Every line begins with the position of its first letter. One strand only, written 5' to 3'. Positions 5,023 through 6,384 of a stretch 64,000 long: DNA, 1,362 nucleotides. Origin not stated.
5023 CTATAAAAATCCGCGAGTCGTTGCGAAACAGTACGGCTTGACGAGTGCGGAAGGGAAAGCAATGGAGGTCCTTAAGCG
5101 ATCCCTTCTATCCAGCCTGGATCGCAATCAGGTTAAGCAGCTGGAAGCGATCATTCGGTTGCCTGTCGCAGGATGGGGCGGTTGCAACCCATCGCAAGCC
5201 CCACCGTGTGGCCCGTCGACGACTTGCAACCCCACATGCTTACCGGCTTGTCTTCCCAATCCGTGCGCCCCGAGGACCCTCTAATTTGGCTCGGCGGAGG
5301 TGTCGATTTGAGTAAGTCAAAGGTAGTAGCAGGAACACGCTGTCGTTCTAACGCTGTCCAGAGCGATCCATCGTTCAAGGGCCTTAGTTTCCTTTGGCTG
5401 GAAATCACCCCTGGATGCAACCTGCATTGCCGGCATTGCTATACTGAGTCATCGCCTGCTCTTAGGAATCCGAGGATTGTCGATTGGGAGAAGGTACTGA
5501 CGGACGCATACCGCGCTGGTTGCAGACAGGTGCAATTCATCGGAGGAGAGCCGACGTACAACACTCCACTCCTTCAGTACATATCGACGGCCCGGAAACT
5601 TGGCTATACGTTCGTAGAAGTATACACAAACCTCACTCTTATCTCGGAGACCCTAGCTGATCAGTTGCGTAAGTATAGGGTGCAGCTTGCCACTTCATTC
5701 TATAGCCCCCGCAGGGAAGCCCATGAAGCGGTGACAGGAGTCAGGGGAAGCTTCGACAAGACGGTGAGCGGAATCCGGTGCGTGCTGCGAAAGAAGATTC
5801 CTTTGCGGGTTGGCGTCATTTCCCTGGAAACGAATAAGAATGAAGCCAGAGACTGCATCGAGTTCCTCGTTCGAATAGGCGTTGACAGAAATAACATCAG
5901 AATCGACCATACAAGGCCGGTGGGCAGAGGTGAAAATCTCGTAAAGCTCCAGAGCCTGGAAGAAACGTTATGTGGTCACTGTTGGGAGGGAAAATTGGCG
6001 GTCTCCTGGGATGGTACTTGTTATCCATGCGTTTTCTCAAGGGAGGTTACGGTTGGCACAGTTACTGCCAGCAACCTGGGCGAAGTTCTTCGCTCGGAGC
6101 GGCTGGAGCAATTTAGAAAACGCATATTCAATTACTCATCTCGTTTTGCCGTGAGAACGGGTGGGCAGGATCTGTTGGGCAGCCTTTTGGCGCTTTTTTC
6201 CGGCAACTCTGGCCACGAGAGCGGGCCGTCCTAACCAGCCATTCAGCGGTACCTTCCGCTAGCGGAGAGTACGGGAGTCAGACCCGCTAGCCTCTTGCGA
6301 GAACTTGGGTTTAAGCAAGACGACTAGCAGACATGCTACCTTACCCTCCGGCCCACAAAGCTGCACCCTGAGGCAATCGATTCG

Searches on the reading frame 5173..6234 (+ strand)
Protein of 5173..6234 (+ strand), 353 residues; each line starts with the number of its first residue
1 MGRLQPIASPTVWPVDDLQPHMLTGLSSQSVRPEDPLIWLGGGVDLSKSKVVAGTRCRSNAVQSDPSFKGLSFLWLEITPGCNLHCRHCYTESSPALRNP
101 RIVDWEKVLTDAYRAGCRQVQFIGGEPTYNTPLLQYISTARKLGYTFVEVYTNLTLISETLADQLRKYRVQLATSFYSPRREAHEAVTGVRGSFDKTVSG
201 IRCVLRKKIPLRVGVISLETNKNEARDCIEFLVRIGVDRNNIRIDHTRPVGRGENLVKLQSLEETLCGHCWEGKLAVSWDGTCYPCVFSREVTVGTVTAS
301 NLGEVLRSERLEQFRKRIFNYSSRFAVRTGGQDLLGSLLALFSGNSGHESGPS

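Call 13: search_protein_families(library=pfam, proteins=[window:5173-6234:+])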
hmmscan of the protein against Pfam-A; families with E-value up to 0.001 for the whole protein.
window:5173-6234:+ (353 aa): 3 families
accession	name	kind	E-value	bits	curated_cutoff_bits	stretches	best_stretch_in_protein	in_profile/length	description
PF04055.27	Radical_SAM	-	2.8e-21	76.8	29.5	1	77-231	2-165/166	Radical SAM superfamily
PF13186.11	SPASM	-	3e-08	34.3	21.5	1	270-317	3-55/67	Iron-sulfur cluster-binding domain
PF13353.11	Fer4_12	-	1.6e-05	25.6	22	1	80-138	13-74/137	4Fe-4S single cluster domain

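Call 19: find_encoding_contigs(protein=window:5173-6234:+, flank=10000, max_places=6)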
Protein window:5173-6234:+ (353 aa): no gene with exactly this product is on record in the collection.
